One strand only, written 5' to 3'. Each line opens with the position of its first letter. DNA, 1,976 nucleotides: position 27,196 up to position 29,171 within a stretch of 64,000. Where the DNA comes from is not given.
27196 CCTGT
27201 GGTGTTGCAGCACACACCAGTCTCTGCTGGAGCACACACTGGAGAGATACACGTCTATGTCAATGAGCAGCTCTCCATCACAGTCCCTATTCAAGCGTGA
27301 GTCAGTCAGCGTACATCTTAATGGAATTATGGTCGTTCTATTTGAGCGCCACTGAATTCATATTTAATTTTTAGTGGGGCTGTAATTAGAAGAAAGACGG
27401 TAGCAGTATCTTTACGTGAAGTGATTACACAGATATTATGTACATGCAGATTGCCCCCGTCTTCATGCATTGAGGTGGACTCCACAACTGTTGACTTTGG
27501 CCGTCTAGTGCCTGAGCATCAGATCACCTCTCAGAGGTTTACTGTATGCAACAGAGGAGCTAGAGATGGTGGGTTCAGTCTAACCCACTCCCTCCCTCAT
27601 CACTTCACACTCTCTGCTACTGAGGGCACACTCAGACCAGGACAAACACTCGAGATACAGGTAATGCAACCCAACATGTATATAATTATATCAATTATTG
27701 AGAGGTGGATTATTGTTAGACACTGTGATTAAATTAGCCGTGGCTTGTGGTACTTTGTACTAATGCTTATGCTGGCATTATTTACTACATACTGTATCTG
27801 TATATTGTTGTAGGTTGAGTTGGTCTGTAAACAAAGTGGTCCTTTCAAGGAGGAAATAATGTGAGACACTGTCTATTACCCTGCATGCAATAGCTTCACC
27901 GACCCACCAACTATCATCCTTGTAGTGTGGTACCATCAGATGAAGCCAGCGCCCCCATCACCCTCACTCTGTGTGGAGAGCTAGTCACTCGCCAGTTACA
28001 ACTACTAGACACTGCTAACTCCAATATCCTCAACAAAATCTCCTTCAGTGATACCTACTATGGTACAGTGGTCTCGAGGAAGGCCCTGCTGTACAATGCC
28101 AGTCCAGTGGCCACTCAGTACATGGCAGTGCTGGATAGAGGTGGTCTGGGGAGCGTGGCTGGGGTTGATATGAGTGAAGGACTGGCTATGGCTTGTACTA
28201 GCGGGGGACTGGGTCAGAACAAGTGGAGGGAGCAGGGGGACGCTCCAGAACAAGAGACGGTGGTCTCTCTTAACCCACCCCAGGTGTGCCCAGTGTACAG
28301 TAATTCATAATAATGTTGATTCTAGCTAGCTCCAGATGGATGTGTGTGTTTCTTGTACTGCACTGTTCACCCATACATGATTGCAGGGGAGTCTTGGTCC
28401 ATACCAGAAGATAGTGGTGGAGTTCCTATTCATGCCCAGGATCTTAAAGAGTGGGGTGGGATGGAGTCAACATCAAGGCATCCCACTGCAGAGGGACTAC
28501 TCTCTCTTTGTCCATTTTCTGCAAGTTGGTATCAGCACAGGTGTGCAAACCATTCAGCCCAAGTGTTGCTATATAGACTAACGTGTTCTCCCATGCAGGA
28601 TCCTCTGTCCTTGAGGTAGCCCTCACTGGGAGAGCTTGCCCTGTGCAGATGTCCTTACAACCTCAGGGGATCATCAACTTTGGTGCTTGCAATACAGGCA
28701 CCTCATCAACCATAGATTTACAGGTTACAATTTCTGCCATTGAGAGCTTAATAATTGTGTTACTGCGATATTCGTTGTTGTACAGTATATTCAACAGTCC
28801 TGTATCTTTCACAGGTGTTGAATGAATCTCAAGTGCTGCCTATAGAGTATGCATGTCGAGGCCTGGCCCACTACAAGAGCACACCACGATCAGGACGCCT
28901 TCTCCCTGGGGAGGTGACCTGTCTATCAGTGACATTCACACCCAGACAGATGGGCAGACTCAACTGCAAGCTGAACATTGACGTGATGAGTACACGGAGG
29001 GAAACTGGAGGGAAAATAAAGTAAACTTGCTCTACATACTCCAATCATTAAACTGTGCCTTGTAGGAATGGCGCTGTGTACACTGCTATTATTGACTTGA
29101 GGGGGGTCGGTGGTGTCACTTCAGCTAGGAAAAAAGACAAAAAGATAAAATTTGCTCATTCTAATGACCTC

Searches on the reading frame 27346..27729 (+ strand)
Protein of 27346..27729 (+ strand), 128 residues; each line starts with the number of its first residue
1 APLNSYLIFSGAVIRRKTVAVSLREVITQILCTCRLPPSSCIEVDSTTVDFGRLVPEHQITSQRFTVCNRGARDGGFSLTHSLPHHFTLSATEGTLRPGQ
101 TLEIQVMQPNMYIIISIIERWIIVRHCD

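Call 19: search_protein_families(library=pfam, proteins=[window:27346-27729:+], max_evalue=1)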
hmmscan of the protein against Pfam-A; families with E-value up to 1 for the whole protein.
window:27346-27729:+ (128 aa): 5 families
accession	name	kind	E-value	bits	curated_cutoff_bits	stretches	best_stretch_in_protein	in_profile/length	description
PF22544.2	HYDIN_VesB_CFA65-like_Ig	-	4.6e-08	33.6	25.5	1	42-106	3-68/100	HYDIN/CFA65/VesB-like, Ig-like domain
PF22076.2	Cep192_D6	-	0.00027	21.5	35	1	58-110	19-69/101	Cep192 domain 6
PF07610.17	DUF1573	-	0.0092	16.4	26.1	1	42-106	1-64/98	Protein of unknown function (DUF1573)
PF00635.32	Motile_Sperm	-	0.086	13.2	25.9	1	56-109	16-69/109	MSP (Major sperm protein) domain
PF18165.6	pP_pnuc_1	-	0.22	11.6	26.3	1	13-33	25-45/133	Predicted pPIWI-associating nuclease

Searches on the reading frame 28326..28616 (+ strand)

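Call 19: search_protein_families(library=pfam, proteins=[window:28326-28616:+], max_evalue=1)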
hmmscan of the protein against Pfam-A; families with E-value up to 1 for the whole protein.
window:28326-28616:+ (97 aa): 1 family
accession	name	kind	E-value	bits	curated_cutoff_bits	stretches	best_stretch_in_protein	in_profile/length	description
PF07929.16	PRiA4_ORF3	-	0.18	11.9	26.6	1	15-58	117-156/173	Plasmid pRiA4b ORF-3-like protein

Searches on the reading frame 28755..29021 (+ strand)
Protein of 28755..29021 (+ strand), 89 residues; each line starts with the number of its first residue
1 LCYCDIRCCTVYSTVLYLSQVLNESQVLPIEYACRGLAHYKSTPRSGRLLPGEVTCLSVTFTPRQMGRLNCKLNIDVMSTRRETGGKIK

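Call 19: search_protein_families(library=pfam, proteins=[window:28755-29021:+], max_evalue=1)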
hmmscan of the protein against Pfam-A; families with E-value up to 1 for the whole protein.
window:28755-29021:+ (89 aa): 10 families
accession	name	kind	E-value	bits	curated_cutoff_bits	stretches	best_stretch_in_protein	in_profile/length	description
PF24798.1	Ig-CFAP74_4th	-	3.9e-05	24.2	28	1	5-77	7-81/95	CFAP74 forth Ig-like domain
PF24507.1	Ig_CFAP65_4th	-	0.0037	18.1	27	1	30-75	12-60/76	CFAP65, fourth Ig-like domain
PF12371.14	TMEM131_like_N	-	0.0048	17.5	28.8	1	9-75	16-82/84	Transmembrane protein 131-like N-terminal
PF15780.11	ASH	-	0.0048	17.5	27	1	2-75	15-88/98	Abnormal spindle-like microcephaly-assoc'd, ASPM-SPD-2-Hydin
PF22073.2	Cep192_D4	-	0.0075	16.9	35.5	1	43-78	60-95/112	Cep192 domain 4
PF22544.2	HYDIN_VesB_CFA65-like_Ig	-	0.0094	16.6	25.5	1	42-77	51-86/100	HYDIN/CFA65/VesB-like, Ig-like domain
PF17739.6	DUF5576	-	0.1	13.1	25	1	8-75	31-93/134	Family of unknown function (DUF5576)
PF22065.2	Cep192_D7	-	0.11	12.9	27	1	17-70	49-97/125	Cep192 domain 7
PF24771.2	Ig_CFAP74_1st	-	0.14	13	29.2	1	18-77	28-86/97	CFAP74 first Ig-like domain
PF00927.28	Transglut_C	-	0.17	12.4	26.6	1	31-80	44-93/106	Transglutaminase family, C-terminal ig like domain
